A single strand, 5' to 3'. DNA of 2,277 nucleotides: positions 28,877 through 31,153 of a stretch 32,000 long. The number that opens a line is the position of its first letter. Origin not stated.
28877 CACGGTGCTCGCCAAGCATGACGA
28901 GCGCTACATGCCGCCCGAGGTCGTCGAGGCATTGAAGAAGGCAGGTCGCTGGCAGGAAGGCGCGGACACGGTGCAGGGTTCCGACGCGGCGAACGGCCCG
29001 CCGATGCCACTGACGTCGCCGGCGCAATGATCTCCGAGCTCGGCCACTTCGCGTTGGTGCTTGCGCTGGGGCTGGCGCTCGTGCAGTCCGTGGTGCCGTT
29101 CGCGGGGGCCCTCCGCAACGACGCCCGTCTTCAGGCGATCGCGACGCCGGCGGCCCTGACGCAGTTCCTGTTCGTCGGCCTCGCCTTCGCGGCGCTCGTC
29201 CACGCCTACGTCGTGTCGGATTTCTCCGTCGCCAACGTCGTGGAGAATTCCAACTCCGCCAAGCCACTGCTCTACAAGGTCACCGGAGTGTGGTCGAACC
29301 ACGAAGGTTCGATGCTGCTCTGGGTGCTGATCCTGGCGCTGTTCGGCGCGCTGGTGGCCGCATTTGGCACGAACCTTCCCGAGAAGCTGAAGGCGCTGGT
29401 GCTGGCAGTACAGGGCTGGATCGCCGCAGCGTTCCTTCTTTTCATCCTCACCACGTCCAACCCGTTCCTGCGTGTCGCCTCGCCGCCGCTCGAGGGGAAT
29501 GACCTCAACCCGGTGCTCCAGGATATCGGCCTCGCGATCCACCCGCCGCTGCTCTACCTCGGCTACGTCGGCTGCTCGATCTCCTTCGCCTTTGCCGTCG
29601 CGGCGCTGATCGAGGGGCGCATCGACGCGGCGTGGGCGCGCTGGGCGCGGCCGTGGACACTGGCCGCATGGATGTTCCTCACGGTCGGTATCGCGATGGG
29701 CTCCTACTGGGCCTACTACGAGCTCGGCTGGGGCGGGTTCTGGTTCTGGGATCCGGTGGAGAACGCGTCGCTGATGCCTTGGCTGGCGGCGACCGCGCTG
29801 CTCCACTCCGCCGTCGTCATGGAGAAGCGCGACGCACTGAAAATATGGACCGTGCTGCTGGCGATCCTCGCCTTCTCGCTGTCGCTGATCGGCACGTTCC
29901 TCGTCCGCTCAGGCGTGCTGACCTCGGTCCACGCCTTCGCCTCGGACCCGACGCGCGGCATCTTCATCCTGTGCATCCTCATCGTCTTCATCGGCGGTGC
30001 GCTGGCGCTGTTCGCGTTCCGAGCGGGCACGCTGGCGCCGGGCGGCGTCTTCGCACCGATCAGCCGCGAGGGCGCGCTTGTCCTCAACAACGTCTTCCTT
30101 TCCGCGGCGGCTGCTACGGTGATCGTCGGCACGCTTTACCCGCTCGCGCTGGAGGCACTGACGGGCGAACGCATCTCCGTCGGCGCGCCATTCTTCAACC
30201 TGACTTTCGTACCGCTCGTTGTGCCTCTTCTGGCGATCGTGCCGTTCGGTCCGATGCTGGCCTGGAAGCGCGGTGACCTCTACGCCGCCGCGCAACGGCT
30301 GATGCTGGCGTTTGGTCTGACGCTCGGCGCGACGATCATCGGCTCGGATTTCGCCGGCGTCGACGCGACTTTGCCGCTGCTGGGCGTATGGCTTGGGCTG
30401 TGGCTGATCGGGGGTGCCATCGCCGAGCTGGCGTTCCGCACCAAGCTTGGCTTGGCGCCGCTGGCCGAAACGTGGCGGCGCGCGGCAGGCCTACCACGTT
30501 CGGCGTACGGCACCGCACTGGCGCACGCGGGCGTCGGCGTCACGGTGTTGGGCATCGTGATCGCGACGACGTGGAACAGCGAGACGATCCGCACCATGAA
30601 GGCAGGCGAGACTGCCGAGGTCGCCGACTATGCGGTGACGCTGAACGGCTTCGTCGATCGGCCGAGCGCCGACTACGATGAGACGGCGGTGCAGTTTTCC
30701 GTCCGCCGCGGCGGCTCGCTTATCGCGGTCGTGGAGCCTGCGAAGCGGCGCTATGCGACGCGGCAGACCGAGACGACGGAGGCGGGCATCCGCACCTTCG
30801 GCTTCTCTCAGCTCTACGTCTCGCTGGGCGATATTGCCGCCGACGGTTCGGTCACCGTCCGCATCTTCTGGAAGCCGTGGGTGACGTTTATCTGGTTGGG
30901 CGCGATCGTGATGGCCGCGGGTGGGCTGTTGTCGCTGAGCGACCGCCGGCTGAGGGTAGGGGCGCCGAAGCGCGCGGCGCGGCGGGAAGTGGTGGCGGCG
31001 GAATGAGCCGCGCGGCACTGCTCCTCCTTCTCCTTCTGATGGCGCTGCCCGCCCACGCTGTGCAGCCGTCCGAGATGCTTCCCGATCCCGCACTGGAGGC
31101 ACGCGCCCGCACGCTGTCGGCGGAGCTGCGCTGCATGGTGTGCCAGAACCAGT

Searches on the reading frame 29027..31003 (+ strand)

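Call 98: search_protein_families(library=pfam, proteins=[window:29027-31003:+], max_evalue=0.001)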
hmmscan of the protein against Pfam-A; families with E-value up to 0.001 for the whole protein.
window:29027-31003:+ (659 aa): 2 families
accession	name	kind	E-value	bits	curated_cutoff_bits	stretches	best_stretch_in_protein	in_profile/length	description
PF16327.10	CcmF_C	-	1.6e-108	363.2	28.7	1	315-640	1-323/323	Cytochrome c-type biogenesis protein CcmF C-terminal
PF01578.25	Cytochrom_C_asm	-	1.3e-51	175.7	29.9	1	89-295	1-206/212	Cytochrome C assembly protein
